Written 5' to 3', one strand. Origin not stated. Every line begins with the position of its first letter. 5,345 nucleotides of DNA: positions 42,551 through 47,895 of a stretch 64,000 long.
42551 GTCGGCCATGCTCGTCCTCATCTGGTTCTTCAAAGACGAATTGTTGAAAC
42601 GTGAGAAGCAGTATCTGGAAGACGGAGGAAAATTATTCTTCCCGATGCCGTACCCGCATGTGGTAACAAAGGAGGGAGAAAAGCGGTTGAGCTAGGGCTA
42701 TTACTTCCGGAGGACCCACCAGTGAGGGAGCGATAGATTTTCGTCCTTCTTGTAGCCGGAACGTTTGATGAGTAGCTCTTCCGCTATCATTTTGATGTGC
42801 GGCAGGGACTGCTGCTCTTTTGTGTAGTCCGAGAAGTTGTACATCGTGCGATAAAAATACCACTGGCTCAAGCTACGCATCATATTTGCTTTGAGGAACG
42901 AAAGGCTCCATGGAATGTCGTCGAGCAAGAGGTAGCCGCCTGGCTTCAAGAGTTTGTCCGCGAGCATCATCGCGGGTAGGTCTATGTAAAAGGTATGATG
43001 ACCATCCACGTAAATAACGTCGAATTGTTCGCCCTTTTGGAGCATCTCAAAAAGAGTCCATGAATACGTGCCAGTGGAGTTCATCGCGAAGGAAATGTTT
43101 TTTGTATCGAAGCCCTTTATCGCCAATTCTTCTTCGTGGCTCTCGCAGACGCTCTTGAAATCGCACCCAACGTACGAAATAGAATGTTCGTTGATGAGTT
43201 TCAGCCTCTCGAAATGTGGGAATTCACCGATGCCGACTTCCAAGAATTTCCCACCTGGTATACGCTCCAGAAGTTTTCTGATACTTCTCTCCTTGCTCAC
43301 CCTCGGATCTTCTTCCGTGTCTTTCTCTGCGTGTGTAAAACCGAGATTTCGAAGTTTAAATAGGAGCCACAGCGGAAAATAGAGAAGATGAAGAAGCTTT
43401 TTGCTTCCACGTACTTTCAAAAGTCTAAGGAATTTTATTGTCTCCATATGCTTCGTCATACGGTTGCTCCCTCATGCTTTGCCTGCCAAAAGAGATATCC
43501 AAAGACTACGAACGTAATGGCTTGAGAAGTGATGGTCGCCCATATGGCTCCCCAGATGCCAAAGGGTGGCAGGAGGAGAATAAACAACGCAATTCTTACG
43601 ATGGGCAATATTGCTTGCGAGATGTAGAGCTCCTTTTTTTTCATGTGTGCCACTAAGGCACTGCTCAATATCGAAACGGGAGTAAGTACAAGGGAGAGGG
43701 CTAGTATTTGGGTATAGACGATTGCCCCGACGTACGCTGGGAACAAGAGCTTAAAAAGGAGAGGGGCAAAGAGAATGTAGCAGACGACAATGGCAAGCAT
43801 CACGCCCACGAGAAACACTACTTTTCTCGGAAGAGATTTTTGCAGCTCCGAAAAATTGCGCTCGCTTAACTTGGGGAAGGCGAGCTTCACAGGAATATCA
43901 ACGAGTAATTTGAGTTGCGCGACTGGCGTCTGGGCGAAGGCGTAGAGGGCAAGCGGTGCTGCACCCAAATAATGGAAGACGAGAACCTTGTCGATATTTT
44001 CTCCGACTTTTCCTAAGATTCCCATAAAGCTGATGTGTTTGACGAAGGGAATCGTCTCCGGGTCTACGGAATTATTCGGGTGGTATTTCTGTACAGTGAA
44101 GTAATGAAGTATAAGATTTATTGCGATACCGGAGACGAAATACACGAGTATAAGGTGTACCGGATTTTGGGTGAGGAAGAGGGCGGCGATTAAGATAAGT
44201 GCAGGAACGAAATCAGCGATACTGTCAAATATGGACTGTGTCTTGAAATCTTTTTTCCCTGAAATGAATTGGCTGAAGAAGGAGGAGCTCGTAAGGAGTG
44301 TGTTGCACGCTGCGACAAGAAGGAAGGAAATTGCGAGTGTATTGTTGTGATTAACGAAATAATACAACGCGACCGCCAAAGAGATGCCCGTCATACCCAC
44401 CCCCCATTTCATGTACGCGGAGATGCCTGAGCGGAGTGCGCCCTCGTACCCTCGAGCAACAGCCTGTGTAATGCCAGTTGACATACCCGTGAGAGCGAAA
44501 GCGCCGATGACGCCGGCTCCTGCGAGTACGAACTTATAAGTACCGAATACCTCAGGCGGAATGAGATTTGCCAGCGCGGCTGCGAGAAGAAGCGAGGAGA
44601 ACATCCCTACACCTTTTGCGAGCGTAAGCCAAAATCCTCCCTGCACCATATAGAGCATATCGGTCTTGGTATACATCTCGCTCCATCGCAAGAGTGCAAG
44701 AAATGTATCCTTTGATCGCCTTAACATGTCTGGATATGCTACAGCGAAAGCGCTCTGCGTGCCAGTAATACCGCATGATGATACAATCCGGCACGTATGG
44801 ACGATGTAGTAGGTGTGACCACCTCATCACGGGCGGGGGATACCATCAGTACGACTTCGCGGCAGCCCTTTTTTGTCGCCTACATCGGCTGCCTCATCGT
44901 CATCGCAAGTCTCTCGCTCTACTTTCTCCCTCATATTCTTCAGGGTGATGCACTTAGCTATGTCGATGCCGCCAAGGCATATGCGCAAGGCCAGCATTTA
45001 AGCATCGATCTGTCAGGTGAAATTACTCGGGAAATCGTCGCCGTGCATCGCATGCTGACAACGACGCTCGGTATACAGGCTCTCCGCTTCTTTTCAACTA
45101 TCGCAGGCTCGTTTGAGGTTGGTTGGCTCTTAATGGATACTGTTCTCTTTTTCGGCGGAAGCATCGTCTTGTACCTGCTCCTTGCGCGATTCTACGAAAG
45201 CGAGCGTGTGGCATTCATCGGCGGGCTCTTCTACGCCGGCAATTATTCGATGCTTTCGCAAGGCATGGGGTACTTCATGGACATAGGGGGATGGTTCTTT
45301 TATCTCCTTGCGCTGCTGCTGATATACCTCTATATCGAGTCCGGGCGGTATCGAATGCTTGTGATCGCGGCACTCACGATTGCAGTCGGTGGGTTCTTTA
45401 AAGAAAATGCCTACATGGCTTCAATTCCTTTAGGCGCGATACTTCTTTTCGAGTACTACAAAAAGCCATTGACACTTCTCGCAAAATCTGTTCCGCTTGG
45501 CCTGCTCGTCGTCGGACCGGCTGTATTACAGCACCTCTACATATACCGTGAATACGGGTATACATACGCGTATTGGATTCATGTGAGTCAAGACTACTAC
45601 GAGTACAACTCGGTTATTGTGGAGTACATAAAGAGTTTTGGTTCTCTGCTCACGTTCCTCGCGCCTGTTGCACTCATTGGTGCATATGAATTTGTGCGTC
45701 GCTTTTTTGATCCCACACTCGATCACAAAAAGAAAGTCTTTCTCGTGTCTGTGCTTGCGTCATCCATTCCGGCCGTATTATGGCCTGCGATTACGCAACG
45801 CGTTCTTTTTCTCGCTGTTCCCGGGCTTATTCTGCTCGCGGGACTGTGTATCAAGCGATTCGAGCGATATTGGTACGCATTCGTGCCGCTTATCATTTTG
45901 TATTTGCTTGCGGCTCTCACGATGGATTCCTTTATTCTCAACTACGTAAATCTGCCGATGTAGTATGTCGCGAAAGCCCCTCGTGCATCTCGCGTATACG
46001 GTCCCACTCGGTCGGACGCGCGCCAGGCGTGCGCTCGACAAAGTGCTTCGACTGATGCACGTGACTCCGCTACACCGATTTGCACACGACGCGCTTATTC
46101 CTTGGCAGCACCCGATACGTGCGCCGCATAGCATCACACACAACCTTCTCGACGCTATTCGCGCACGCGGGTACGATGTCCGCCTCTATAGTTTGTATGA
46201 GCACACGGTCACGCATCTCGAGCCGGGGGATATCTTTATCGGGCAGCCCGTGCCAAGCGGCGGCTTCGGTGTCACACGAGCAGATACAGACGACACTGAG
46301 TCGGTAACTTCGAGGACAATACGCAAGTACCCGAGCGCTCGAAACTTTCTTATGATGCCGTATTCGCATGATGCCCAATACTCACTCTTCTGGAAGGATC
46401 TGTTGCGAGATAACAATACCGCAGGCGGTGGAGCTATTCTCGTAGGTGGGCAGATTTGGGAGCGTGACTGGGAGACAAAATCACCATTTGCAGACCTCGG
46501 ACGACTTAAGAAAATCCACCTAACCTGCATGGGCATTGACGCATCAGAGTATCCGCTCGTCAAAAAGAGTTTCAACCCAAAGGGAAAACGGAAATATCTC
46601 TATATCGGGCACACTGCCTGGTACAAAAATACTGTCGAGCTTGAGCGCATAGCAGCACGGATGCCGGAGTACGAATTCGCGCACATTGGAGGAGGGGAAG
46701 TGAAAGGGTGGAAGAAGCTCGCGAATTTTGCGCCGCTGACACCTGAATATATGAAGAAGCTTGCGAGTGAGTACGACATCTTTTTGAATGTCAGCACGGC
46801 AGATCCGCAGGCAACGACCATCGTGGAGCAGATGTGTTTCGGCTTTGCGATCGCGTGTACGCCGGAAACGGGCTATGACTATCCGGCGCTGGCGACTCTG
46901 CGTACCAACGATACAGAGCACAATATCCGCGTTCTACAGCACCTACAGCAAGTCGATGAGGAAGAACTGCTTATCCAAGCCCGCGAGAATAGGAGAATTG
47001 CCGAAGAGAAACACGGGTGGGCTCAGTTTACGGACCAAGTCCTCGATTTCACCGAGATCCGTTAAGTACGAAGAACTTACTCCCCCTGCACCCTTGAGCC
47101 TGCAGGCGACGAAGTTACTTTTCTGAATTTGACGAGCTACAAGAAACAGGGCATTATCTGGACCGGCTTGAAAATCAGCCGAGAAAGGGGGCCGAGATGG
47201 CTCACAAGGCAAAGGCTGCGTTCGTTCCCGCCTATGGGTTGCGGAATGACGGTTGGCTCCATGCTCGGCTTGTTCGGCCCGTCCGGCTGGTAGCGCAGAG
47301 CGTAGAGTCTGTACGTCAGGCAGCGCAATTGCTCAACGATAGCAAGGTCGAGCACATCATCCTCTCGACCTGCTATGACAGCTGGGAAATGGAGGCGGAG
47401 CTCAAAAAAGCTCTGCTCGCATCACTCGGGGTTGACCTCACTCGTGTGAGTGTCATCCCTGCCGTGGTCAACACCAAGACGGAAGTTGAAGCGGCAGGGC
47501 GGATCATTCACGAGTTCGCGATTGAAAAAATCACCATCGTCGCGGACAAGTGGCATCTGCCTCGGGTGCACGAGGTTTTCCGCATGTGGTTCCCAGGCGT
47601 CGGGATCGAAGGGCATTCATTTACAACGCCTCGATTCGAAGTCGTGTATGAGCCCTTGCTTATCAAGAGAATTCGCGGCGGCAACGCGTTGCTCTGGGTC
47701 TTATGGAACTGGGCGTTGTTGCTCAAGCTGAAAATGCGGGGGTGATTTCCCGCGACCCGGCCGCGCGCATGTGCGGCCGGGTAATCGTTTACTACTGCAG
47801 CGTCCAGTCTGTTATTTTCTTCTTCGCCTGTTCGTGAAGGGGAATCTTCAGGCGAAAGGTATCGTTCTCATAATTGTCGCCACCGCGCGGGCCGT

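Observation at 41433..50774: Two paralogous TylC3-type sugar C-methyltransferases and two FdtA-like cupins next to gmd: candidate pathway to a C-branched 6-deoxyhexose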

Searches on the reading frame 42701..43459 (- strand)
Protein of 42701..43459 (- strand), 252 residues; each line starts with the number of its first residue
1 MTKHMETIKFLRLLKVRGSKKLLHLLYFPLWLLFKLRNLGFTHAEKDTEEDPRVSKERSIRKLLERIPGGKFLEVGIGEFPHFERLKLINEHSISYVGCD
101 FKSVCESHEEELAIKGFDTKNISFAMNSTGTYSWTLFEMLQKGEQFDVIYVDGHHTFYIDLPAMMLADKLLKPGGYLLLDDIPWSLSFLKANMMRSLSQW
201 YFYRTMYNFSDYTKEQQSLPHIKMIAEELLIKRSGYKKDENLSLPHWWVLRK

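Call 3: search_protein_families(library=pfam, proteins=[window:42701-43459:-])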
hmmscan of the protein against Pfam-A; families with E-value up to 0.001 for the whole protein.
window:42701-43459:- (252 aa): 1 family
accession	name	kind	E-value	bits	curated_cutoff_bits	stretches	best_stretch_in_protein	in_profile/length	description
PF13578.12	Methyltransf_24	-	1.1e-05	26.7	26.3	1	140-182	65-105/105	Methyltransferase domain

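Call 4: search_protein_families(library=ncbifam, proteins=[window:42701-43459:-])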
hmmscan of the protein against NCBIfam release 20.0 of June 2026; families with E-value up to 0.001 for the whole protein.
window:42701-43459:- (252 aa): 0 families

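Call 87: search_protein_families(library=ncbifam, proteins=[window:42701-43459:-], max_evalue=0.001)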
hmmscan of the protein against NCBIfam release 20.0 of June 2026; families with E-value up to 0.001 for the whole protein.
window:42701-43459:- (252 aa): 0 families

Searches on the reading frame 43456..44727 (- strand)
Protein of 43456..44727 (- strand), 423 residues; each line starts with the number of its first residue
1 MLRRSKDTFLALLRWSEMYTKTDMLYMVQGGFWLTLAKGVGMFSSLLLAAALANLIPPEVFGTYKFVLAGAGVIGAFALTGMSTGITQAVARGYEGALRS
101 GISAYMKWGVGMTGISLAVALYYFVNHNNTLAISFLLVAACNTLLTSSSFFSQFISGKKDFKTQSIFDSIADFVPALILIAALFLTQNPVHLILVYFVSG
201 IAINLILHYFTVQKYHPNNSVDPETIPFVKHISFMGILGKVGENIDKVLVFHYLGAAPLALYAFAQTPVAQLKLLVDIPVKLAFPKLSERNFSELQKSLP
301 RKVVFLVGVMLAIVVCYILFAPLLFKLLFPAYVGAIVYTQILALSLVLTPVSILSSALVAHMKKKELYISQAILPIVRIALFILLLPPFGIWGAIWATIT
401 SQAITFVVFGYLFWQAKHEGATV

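Call 3: search_protein_families(library=pfam, proteins=[window:43456-44727:-])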
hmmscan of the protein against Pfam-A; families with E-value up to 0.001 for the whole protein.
window:43456-44727:- (423 aa): 1 family
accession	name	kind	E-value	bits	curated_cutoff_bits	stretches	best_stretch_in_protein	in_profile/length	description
PF01943.22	Polysacc_synt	-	1.4e-14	54.6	28.2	1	28-289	2-272/274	Polysaccharide biosynthesis protein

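Call 4: search_protein_families(library=ncbifam, proteins=[window:43456-44727:-])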
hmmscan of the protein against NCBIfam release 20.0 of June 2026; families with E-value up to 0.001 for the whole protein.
window:43456-44727:- (423 aa): 0 families

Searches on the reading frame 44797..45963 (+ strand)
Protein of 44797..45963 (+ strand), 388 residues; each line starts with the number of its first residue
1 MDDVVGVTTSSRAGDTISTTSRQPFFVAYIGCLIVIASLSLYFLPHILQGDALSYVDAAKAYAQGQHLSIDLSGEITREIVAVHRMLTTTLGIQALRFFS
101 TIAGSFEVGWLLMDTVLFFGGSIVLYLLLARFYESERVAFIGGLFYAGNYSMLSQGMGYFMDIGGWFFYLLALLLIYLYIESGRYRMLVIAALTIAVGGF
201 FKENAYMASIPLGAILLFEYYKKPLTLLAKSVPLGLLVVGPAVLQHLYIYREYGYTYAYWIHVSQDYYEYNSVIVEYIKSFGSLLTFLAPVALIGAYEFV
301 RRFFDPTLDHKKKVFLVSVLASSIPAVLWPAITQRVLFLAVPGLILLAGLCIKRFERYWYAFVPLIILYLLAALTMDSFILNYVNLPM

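Call 3: search_protein_families(library=pfam, proteins=[window:44797-45963:+])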
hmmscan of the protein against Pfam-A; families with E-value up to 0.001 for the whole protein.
window:44797-45963:+ (388 aa): 1 family
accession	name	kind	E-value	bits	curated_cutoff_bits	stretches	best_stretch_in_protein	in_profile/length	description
PF13231.12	PMT_2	-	2.3e-07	31.6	26.1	1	96-241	10-156/160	Dolichyl-phosphate-mannose-protein mannosyltransferase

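Call 4: search_protein_families(library=ncbifam, proteins=[window:44797-45963:+])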
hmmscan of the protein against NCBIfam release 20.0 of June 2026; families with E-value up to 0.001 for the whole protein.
window:44797-45963:+ (388 aa): 1 family
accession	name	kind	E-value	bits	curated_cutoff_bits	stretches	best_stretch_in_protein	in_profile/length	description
TIGR03663.1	TIGR03663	subfamily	8.6e-05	21.7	126.25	1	116-225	77-186/435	flippase activity-associated protein Agl23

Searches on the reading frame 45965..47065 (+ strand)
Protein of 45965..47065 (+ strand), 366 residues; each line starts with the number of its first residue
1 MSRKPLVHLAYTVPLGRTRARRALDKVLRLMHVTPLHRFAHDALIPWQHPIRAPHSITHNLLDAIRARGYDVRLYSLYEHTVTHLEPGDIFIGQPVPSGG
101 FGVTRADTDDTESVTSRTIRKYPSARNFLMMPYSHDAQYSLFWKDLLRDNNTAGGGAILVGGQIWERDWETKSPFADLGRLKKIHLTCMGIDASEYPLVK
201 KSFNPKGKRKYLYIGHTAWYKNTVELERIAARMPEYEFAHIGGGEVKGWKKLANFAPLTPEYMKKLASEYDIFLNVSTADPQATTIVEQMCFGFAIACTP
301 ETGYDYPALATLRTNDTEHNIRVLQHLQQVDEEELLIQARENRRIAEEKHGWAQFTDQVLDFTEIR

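Call 3: search_protein_families(library=pfam, proteins=[window:45965-47065:+])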
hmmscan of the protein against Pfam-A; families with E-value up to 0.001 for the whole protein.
window:45965-47065:+ (366 aa): 0 families

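Call 4: search_protein_families(library=ncbifam, proteins=[window:45965-47065:+])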
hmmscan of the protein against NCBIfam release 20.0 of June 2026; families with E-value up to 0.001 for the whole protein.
window:45965-47065:+ (366 aa): 0 families

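Call 73: search_protein_families(library=pfam, proteins=[window:45965-47065:+], max_evalue=0.00001)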
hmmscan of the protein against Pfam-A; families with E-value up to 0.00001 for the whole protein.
window:45965-47065:+ (366 aa): 0 families

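Call 87: search_protein_families(library=ncbifam, proteins=[window:45965-47065:+], max_evalue=0.001)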
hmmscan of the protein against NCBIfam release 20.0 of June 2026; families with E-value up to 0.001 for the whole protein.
window:45965-47065:+ (366 aa): 0 families

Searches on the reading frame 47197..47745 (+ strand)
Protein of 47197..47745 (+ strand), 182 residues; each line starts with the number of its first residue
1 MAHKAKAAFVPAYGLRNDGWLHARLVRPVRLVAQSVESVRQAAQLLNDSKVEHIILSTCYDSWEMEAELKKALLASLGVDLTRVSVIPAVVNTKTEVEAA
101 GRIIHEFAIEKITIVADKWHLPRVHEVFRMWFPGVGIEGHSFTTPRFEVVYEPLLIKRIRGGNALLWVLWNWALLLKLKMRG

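Call 8: search_protein_families(library=pfam, proteins=[window:47197-47745:+], max_evalue=1)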
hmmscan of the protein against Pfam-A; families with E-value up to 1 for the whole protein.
window:47197-47745:+ (182 aa): 3 families
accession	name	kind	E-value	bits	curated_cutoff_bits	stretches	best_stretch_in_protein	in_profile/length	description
PF02698.23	DUF218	-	1.9e-09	38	27.6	1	37-131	15-103/133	DUF218 domain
PF12404.13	DUF3663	-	0.058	13.8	25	1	92-123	35-66/77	Peptidase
PF10673.14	DUF2487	-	0.12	12.8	25.8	1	35-119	68-142/142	Protein of unknown function (DUF2487)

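Call 87: search_protein_families(library=ncbifam, proteins=[window:47197-47745:+], max_evalue=0.001)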
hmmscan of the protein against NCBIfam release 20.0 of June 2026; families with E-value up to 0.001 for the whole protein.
window:47197-47745:+ (182 aa): 0 families
